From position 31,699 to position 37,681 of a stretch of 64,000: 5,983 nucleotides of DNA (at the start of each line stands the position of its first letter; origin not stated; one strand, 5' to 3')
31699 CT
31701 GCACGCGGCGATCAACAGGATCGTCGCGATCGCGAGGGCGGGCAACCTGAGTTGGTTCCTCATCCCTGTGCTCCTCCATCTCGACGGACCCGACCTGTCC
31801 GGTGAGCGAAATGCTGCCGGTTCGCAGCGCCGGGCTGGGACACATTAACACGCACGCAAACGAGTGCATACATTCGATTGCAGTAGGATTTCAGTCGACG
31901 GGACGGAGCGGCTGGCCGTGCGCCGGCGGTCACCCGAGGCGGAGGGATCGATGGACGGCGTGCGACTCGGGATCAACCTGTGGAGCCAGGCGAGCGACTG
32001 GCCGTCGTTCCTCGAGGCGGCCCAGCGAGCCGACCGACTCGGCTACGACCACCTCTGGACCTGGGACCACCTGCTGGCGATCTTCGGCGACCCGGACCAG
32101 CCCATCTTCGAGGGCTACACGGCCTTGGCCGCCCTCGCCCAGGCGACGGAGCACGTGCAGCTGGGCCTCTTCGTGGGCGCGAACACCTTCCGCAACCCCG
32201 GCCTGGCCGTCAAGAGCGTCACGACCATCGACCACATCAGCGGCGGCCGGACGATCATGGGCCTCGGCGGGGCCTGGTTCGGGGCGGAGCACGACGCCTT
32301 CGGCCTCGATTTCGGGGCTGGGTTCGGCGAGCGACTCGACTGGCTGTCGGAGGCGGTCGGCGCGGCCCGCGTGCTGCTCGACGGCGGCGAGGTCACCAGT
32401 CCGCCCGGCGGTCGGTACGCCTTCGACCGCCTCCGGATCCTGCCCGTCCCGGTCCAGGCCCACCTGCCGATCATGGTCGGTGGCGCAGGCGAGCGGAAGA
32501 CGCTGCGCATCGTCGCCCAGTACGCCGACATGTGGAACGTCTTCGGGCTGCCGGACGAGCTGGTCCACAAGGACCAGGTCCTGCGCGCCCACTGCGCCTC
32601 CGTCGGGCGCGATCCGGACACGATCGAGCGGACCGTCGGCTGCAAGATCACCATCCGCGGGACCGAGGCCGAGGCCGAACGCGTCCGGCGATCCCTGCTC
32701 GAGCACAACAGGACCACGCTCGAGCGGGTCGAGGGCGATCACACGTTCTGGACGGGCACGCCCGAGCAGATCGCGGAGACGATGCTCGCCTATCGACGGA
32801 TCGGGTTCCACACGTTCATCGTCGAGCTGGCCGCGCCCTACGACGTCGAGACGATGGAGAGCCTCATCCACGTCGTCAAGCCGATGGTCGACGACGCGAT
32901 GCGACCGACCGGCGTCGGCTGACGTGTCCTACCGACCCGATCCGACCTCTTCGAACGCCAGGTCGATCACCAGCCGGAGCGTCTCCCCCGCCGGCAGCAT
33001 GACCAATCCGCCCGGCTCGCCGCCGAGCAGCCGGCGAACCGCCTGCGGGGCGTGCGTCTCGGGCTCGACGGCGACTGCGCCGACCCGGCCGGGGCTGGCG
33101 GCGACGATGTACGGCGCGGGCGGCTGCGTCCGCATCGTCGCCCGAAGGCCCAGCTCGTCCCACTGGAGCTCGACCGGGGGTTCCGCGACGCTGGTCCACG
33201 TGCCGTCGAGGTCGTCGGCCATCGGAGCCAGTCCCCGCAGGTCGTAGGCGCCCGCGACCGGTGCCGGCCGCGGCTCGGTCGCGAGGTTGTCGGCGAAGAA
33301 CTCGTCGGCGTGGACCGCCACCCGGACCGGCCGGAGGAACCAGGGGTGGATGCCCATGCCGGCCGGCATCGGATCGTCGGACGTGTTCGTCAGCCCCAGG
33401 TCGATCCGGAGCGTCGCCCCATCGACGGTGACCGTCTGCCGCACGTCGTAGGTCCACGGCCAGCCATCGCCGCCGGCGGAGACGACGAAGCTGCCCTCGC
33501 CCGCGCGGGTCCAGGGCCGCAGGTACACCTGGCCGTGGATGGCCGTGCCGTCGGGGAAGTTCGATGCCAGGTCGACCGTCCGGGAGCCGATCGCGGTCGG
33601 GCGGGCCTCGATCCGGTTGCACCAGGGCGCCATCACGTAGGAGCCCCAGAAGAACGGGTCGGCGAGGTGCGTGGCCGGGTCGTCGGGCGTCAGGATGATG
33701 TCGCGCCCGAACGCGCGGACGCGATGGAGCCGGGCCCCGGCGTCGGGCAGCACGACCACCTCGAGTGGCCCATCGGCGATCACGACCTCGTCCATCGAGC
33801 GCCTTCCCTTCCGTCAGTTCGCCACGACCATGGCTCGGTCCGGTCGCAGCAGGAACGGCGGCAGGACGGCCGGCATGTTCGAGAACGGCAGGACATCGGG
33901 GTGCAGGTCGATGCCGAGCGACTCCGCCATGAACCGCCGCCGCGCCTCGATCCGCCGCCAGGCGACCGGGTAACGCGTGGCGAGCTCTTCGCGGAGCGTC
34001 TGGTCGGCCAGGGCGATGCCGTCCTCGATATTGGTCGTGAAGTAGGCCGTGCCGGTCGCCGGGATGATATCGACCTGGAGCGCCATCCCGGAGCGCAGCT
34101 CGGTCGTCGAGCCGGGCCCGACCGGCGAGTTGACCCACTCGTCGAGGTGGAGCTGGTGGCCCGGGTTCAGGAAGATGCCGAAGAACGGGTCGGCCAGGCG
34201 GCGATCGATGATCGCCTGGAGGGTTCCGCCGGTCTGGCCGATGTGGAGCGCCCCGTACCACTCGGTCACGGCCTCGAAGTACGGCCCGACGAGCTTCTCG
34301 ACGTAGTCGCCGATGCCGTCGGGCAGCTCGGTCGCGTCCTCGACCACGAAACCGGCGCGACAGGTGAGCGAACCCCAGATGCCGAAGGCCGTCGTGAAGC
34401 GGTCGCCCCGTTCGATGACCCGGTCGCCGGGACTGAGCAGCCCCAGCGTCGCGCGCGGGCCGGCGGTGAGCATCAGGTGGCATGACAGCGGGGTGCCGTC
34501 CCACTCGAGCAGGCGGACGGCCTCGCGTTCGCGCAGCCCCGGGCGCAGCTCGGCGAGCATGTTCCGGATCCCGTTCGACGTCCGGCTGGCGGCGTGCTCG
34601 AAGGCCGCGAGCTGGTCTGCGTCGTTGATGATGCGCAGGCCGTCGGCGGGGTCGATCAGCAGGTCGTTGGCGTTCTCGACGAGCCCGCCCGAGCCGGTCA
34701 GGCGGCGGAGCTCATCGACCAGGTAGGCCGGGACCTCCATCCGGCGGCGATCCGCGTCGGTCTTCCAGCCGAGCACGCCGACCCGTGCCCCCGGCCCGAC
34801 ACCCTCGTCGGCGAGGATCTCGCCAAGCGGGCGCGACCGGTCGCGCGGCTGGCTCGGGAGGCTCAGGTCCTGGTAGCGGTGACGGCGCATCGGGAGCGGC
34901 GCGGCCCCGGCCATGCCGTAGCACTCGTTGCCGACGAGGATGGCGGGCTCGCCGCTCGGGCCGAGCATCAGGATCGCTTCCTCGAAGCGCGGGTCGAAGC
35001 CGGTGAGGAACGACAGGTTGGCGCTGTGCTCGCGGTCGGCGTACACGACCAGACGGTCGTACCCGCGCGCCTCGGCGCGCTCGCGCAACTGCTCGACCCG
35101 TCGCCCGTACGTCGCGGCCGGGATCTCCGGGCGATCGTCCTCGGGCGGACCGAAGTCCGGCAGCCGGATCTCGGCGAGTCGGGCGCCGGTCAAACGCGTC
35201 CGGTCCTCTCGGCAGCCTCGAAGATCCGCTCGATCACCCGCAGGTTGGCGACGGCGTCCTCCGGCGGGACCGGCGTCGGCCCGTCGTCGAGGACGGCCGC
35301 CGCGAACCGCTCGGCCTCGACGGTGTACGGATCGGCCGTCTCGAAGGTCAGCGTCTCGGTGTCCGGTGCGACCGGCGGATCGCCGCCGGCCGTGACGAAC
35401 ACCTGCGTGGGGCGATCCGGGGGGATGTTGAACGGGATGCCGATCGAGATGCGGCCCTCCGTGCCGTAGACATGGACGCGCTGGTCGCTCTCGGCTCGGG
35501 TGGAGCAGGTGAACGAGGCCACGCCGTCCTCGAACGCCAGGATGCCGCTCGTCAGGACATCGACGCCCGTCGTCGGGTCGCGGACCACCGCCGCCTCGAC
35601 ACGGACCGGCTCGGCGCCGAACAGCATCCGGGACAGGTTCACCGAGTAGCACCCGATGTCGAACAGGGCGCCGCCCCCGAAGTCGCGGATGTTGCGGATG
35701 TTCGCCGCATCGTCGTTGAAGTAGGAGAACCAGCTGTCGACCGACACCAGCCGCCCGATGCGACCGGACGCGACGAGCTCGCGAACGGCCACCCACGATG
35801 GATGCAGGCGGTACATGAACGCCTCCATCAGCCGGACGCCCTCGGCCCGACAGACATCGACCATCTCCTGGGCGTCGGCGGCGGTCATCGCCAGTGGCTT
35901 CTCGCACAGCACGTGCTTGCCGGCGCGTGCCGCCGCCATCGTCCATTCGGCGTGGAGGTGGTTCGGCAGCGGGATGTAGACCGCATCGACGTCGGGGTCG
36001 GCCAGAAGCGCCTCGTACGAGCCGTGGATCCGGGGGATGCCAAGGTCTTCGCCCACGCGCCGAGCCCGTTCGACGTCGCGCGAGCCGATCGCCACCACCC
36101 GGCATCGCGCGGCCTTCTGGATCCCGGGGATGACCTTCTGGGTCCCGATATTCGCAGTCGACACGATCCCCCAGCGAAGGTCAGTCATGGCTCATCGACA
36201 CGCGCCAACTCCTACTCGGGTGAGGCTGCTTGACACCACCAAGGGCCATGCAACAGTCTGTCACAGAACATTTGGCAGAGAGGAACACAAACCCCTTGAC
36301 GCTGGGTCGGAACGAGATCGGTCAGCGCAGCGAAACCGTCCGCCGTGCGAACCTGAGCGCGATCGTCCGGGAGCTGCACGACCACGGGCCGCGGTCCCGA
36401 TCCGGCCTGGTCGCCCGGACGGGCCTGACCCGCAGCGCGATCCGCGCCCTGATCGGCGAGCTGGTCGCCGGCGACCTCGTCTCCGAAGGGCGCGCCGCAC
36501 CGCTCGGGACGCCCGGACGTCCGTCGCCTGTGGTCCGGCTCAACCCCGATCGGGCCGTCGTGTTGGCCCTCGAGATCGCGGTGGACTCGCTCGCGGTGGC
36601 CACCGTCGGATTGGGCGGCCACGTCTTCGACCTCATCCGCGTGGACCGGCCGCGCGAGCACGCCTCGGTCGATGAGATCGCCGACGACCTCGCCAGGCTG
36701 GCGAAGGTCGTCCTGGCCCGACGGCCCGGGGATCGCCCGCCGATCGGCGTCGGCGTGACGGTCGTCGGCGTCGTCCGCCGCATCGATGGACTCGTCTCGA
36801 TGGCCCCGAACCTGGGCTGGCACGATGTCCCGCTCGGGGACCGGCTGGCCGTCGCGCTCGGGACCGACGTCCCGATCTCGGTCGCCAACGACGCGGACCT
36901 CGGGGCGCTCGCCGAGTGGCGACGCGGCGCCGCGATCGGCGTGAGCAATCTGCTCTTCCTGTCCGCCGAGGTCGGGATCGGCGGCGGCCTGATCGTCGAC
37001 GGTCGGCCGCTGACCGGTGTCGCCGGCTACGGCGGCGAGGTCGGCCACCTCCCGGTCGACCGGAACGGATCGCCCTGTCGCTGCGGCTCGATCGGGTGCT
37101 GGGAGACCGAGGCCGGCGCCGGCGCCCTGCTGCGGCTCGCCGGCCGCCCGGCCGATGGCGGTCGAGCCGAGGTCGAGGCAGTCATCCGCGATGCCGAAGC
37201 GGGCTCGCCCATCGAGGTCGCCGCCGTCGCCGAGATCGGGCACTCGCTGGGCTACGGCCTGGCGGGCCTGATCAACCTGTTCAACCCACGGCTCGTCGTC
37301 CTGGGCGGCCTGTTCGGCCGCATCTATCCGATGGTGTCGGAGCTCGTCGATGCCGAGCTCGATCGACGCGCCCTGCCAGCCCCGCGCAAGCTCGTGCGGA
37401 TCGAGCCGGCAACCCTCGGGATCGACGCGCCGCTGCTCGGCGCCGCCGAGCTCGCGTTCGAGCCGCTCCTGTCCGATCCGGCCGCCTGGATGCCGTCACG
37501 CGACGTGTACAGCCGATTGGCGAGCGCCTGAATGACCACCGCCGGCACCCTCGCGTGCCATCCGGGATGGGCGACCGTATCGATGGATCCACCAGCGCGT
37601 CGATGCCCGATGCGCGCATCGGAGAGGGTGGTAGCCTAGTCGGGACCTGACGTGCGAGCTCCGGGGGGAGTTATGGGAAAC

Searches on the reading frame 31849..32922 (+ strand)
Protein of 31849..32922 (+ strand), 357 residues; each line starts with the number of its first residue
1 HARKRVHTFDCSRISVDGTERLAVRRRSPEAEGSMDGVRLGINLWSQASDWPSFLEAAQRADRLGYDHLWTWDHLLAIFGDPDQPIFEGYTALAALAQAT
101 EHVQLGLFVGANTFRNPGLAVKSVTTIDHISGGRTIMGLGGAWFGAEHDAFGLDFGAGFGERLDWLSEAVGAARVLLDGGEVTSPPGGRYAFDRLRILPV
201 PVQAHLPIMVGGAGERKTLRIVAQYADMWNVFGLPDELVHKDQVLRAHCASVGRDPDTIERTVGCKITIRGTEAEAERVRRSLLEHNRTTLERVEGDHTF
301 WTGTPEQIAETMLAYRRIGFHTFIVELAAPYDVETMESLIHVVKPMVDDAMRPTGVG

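Call 39: search_protein_families(library=pfam, proteins=[window:31849-32922:+], max_evalue=0.01)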
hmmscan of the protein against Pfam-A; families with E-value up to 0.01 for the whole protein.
window:31849-32922:+ (357 aa): 1 family
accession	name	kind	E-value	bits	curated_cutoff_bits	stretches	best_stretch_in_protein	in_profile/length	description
PF00296.26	Bac_luciferase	-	5e-42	144.8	27.9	1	49-321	20-313/314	Luciferase-like monooxygenase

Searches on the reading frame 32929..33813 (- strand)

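Call 39: search_protein_families(library=pfam, proteins=[window:32929-33813:-], max_evalue=0.01)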
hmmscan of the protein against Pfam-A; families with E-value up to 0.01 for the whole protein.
window:32929-33813:- (294 aa): 1 family
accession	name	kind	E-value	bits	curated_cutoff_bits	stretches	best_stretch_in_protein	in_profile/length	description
PF01263.26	Aldose_epim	-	2e-17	64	27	1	11-171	4-178/299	Aldose 1-epimerase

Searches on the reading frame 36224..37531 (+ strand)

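Call 38: search_protein_families(library=pfam, proteins=[window:36224-37531:+], max_evalue=0.001)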
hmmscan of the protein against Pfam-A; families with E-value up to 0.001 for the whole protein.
window:36224-37531:+ (435 aa): 1 family
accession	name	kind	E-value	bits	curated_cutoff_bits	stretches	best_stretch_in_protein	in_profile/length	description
PF00480.26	ROK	-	1.3e-46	159.9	22.9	1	114-411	2-291/294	ROK family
